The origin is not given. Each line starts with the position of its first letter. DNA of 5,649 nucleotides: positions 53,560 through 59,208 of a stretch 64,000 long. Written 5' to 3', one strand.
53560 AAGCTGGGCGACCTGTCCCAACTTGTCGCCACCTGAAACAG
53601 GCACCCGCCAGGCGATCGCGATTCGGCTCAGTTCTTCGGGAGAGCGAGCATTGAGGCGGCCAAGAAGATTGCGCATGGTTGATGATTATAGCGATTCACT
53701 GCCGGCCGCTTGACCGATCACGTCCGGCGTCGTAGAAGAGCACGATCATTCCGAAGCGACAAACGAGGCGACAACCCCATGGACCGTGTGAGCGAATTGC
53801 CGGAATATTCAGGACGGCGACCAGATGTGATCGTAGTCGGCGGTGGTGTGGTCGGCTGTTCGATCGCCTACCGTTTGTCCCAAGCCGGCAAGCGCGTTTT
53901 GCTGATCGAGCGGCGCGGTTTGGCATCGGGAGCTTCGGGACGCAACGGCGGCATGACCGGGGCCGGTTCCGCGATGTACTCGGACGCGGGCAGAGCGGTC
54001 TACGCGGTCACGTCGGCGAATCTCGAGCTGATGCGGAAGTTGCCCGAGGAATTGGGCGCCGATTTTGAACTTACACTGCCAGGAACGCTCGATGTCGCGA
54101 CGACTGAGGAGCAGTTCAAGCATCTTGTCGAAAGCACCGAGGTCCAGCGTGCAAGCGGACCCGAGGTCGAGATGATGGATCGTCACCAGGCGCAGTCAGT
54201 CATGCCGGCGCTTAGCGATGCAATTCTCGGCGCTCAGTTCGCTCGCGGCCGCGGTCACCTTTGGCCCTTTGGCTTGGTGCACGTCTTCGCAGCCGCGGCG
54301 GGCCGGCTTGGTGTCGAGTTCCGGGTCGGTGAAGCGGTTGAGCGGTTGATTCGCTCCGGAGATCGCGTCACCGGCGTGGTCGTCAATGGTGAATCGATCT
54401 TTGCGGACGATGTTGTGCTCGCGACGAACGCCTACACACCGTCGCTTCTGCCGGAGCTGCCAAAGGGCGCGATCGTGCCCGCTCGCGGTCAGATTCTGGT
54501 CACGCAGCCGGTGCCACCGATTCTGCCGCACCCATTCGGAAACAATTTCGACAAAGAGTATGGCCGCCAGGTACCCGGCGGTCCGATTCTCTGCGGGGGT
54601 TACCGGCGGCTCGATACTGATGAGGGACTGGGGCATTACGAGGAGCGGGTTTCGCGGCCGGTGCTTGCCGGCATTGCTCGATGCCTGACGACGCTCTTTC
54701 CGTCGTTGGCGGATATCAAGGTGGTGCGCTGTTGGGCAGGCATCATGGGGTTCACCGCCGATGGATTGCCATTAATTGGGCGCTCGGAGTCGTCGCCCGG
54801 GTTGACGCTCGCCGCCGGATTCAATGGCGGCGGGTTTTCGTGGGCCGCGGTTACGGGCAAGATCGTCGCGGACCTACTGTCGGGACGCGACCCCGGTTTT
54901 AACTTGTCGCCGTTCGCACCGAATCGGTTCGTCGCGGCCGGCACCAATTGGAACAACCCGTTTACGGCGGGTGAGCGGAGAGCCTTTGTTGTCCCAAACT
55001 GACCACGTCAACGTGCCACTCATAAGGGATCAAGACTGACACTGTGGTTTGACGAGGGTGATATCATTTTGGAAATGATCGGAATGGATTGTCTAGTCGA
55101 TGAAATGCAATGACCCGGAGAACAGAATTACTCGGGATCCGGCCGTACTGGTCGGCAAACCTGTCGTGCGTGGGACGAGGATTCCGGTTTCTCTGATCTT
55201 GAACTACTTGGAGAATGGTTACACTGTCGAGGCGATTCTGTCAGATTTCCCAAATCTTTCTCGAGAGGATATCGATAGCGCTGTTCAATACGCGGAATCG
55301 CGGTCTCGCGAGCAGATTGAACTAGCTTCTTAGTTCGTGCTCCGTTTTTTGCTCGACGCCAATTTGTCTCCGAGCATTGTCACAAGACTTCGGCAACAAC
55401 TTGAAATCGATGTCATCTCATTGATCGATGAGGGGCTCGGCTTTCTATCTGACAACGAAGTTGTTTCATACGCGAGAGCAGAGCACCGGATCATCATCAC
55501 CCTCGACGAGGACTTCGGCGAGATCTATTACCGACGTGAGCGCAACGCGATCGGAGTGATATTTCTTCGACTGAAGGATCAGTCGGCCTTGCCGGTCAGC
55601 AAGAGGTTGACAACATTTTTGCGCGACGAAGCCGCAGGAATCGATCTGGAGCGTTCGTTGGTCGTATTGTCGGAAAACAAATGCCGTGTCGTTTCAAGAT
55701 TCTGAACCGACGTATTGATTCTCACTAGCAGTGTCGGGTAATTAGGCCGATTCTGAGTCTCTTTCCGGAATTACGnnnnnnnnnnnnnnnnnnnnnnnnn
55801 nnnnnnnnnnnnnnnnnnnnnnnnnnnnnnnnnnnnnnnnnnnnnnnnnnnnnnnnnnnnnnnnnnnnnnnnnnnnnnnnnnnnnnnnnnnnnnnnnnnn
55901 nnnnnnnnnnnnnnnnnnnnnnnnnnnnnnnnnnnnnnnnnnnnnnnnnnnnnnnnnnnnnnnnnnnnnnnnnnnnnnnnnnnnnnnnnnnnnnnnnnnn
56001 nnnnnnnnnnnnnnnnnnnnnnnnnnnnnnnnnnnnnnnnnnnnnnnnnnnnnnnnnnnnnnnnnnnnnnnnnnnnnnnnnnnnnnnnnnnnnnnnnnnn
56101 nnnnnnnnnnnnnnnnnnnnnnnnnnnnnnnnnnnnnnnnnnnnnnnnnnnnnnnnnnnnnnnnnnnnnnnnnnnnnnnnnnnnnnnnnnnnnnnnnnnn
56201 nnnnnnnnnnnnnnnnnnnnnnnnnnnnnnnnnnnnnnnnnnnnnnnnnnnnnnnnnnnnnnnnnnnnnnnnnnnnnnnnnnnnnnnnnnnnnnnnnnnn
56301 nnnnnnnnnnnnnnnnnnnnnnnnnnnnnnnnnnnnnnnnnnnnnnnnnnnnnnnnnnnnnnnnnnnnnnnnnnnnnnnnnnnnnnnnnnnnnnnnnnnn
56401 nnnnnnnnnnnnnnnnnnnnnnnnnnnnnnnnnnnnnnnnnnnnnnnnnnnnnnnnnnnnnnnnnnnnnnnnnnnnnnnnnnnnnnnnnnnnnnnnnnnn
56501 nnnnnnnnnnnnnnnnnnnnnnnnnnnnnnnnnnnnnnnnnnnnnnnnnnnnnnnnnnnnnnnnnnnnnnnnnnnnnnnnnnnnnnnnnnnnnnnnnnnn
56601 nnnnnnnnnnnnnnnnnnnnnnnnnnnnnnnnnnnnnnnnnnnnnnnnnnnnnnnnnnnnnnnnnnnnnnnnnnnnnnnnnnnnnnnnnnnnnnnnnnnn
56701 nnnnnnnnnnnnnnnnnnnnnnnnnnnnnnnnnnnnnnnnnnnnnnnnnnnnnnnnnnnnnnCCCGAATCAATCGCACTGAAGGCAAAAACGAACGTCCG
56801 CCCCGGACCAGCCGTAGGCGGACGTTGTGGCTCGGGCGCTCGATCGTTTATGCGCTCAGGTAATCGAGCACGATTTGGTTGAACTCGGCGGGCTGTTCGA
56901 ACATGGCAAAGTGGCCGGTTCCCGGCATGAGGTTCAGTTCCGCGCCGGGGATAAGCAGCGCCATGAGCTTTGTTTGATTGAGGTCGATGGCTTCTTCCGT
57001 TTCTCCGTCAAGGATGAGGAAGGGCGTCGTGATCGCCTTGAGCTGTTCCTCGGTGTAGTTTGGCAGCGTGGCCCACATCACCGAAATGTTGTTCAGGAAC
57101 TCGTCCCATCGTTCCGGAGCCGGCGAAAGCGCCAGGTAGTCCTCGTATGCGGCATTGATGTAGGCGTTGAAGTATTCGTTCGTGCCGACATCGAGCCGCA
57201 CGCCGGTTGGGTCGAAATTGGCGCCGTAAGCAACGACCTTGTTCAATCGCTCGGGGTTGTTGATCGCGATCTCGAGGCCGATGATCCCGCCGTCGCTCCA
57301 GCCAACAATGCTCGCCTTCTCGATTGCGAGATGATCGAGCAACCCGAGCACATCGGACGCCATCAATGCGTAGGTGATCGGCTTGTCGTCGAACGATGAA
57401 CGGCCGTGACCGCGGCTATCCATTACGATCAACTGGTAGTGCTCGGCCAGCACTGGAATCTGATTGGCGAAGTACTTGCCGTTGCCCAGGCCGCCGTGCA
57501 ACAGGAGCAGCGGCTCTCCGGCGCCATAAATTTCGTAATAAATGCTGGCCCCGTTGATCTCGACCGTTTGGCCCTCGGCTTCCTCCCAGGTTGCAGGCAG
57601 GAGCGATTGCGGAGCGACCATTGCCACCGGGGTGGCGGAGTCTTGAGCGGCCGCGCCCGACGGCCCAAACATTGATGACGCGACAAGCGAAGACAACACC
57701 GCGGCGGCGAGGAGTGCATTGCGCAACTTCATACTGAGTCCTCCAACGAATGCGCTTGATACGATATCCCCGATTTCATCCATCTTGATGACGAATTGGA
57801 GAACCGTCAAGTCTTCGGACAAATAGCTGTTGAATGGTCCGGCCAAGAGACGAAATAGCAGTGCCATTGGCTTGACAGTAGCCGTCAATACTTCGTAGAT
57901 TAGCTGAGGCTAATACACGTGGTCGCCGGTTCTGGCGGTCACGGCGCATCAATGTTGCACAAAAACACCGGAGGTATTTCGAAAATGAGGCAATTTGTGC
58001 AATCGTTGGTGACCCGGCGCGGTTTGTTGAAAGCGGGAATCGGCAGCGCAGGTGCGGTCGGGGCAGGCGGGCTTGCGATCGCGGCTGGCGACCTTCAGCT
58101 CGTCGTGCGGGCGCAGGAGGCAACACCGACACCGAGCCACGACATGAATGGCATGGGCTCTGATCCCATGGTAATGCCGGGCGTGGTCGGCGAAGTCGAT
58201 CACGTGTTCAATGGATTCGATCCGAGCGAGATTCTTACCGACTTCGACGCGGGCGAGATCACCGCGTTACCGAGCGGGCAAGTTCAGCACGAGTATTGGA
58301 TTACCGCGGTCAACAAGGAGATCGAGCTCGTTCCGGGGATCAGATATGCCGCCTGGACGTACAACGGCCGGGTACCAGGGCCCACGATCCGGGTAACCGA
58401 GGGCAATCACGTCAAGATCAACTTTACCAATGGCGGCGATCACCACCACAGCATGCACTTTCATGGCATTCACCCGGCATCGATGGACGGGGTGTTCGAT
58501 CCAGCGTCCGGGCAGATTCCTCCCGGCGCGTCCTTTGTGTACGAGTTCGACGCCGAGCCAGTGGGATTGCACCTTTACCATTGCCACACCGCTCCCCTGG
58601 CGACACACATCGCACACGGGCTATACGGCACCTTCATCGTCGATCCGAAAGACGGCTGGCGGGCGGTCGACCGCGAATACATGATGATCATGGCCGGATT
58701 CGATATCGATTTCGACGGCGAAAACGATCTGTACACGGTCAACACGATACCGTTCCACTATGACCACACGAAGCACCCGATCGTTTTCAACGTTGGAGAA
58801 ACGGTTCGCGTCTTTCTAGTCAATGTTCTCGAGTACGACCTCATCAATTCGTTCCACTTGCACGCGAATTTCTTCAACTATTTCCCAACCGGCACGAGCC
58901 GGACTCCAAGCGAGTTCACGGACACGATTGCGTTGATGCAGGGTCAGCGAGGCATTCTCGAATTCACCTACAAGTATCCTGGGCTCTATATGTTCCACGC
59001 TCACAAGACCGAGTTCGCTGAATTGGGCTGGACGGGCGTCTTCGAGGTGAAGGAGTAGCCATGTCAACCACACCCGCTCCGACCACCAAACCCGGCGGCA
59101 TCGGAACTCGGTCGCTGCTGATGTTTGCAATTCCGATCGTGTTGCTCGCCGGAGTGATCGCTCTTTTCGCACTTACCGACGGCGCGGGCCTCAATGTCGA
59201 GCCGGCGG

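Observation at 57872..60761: Metal-repressed Tat multicopper oxidase-ZIP-cupredoxin operon: candidate redox-coupled Mn/Fe uptake system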

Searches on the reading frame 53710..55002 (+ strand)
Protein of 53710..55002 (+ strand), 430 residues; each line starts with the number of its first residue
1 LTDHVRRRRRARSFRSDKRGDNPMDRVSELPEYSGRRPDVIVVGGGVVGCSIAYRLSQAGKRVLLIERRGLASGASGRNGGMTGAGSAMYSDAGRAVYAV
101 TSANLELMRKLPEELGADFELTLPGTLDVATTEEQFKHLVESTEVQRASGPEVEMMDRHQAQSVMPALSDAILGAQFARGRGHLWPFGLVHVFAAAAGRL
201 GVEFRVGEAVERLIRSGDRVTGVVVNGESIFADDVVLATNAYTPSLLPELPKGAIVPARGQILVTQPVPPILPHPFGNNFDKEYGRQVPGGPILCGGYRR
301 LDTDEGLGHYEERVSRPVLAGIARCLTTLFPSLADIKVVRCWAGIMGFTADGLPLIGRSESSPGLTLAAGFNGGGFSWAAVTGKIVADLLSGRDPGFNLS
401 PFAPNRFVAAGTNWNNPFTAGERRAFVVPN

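Call 73: search_protein_families(library=pfam, proteins=[window:53710-55002:+], max_evalue=0.001)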
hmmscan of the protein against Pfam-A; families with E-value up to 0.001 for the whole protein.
window:53710-55002:+ (430 aa): 11 families
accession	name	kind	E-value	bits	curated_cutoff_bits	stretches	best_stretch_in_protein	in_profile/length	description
PF01266.30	DAO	-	3.6e-72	244.3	27.9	1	39-389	1-353/353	FAD dependent oxidoreductase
PF00890.30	FAD_binding_2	-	9.1e-11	42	20.4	1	39-244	1-206/414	FAD binding domain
PF07992.20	Pyr_redox_2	-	4.5e-08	33.3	26.1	1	38-69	143-174/291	Pyridine nucleotide-disulphide oxidoreductase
PF01593.30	Amino_oxidase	-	6.7e-07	29.4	19.8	1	194-251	211-269/443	Flavin containing amine oxidoreductase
PF13450.12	NAD_binding_8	-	1.2e-06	29.1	21.9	1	42-75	1-34/68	NAD(P)-binding Rossmann-like domain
PF00070.33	Pyr_redox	-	1.6e-06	29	22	1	40-69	2-31/82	Pyridine nucleotide-disulphide oxidoreductase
PF12831.13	FAD_oxidored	-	4.8e-06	26.6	27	1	39-155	1-105/416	FAD dependent oxidoreductase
PF03486.20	HI0933_like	-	6.1e-06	26.3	50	0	39-70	2-33/244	HI0933-like protein Rossmann domain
PF01946.23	Thi4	-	2.9e-05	23.8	26.2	1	38-83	18-63/235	Thi4 family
PF01494.25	FAD_binding_3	-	3.3e-05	23.7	22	1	39-81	3-44/349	FAD binding domain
PF01134.28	GIDA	-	0.00031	20.4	22.1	0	39-69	1-31/391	Glucose inhibited division protein A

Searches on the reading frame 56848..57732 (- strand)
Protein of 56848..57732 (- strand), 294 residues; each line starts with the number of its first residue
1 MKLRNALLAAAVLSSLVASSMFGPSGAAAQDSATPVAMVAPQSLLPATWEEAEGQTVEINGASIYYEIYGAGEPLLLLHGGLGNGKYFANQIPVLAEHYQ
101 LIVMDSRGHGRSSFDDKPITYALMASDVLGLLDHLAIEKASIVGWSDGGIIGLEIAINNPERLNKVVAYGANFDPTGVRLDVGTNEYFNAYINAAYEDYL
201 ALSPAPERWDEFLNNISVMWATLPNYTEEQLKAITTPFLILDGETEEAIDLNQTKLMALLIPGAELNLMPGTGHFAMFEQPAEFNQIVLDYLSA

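Call 3: search_protein_families(library=pfam, proteins=[window:56848-57732:-], max_evalue=0.01)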
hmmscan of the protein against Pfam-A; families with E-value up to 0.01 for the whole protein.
window:56848-57732:- (294 aa): 3 families
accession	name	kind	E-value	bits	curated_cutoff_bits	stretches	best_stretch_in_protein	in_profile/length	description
PF00561.26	Abhydrolase_1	-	9.3e-25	88.1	25.8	1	74-173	2-106/245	alpha/beta hydrolase fold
PF12697.13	Abhydrolase_6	-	2.3e-19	71.4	26.3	1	75-286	1-216/217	Alpha/beta hydrolase family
PF12146.15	Hydrolase_4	-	4.1e-10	39.8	27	1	76-176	8-114/239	Serine aminopeptidase, S33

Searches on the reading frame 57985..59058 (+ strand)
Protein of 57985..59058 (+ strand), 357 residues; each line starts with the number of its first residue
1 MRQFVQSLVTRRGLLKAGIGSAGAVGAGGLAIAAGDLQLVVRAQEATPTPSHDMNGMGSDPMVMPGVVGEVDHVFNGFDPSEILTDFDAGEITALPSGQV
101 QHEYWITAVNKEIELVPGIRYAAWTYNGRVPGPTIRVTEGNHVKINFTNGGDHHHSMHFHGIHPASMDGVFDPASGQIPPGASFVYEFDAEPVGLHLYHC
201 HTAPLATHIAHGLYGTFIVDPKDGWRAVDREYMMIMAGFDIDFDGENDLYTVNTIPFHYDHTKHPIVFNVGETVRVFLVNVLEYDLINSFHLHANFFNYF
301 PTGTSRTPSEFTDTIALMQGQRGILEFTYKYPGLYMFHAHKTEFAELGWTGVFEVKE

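Call 3: search_protein_families(library=pfam, proteins=[window:57985-59058:+], max_evalue=0.01)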
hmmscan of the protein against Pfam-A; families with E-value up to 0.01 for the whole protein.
window:57985-59058:+ (357 aa): 2 families
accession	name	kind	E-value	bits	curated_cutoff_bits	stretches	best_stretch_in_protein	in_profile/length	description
PF07732.21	Cu-oxidase_3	-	2.1e-25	89.5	21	1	118-222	12-117/119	Multicopper oxidase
PF07731.20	Cu-oxidase_2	-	2.7e-22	79.4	20.4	2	257-356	26-134/137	Multicopper oxidase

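Call 6: search_protein_families(library=ncbifam, proteins=[window:57985-59058:+], max_evalue=0.01)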
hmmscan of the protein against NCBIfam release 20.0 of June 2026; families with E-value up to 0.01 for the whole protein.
window:57985-59058:+ (357 aa): 8 families
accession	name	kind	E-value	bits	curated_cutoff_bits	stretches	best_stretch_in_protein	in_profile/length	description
TIGR02376.1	Cu_nitrite_red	equivalog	2.1e-29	102.9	296.3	1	102-355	28-310/326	copper-containing nitrite reductase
TIGR01480.1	copper_res_A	subfamily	1.2e-26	93.4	478.95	2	117-238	60-180/593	copper resistance system multicopper oxidase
TIGR03388.1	ascorbase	equivalog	1.1e-13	50.7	614.8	1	122-226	21-126/542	L-ascorbate oxidase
NF008205.1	PRK10965.1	equivalog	2.6e-11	43.1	525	1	106-222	50-166/529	multicopper oxidase CueO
TIGR03389.1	laccase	equivalog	2e-10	40.1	558.9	1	123-224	24-125/539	laccase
TIGR03390.1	ascorbOXfungal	equivalog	3.3e-07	29.2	445.35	1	111-203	18-115/538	L-ascorbate oxidase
NF008135.0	PRK10883.1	equivalog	6.9e-06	24.8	581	1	115-220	59-164/471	cell division protein FtsP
NF045554.1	AmiPhnlOxPhsA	equivalog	0.00018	20.3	950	1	122-153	44-75/581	O-aminophenol oxidase PhsA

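Call 34: search_solved_structures(query=window:57985-59058:+, max_evalue=0.00001, show_alignments=2)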
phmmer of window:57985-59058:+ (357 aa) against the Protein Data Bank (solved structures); distinct sequences matched with E-value up to 0.00001: 208 (the best 60 are shown).
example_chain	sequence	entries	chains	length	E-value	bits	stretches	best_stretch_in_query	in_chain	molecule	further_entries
3gdc_A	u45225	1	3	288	2.2e-108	365.9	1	76-356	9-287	Multicopper oxidase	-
7rab_A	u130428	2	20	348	3.5e-101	342.2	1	67-356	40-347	multicopper oxidase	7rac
9cck_C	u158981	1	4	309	6.7e-45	157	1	103-354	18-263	Copper-containing nitrite reductase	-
9cck_A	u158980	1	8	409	1.4e-44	155.9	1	103-354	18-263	Copper-containing nitrite reductase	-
9kwt_A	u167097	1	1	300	4.4e-29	104.9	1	106-356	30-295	Copper-containing nitrite reductase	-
9kws_A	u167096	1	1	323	7.3e-29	104.2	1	106-356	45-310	Copper-containing nitrite reductase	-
3wia_A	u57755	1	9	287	8.1e-29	104.1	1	106-239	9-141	Nitrite reductase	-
3wkq_A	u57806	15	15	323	1.4e-28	103.3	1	106-356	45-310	Nitrite reductase | Copper-containing nitrite reductase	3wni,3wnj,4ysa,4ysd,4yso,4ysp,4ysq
3wi9_A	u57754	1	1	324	1.6e-28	103.1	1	106-356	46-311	Nitrite reductase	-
3x1e_A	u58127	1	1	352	1.9e-28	102.9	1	106-356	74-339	Nitrite reductase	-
5tb7_A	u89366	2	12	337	1e-27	100.4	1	108-341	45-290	Nitrite reductase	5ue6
1kbv_A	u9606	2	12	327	1.2e-27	100.2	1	108-341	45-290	Major outer membrane protein PAN 1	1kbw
9kwv_A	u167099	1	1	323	1.5e-27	99.9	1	106-356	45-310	Copper-containing nitrite reductase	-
9kwu_A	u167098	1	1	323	1.8e-27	99.6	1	106-356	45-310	Copper-containing nitrite reductase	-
6the_A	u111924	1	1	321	2.3e-27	99.3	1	108-355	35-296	Copper-containing nitrite reductase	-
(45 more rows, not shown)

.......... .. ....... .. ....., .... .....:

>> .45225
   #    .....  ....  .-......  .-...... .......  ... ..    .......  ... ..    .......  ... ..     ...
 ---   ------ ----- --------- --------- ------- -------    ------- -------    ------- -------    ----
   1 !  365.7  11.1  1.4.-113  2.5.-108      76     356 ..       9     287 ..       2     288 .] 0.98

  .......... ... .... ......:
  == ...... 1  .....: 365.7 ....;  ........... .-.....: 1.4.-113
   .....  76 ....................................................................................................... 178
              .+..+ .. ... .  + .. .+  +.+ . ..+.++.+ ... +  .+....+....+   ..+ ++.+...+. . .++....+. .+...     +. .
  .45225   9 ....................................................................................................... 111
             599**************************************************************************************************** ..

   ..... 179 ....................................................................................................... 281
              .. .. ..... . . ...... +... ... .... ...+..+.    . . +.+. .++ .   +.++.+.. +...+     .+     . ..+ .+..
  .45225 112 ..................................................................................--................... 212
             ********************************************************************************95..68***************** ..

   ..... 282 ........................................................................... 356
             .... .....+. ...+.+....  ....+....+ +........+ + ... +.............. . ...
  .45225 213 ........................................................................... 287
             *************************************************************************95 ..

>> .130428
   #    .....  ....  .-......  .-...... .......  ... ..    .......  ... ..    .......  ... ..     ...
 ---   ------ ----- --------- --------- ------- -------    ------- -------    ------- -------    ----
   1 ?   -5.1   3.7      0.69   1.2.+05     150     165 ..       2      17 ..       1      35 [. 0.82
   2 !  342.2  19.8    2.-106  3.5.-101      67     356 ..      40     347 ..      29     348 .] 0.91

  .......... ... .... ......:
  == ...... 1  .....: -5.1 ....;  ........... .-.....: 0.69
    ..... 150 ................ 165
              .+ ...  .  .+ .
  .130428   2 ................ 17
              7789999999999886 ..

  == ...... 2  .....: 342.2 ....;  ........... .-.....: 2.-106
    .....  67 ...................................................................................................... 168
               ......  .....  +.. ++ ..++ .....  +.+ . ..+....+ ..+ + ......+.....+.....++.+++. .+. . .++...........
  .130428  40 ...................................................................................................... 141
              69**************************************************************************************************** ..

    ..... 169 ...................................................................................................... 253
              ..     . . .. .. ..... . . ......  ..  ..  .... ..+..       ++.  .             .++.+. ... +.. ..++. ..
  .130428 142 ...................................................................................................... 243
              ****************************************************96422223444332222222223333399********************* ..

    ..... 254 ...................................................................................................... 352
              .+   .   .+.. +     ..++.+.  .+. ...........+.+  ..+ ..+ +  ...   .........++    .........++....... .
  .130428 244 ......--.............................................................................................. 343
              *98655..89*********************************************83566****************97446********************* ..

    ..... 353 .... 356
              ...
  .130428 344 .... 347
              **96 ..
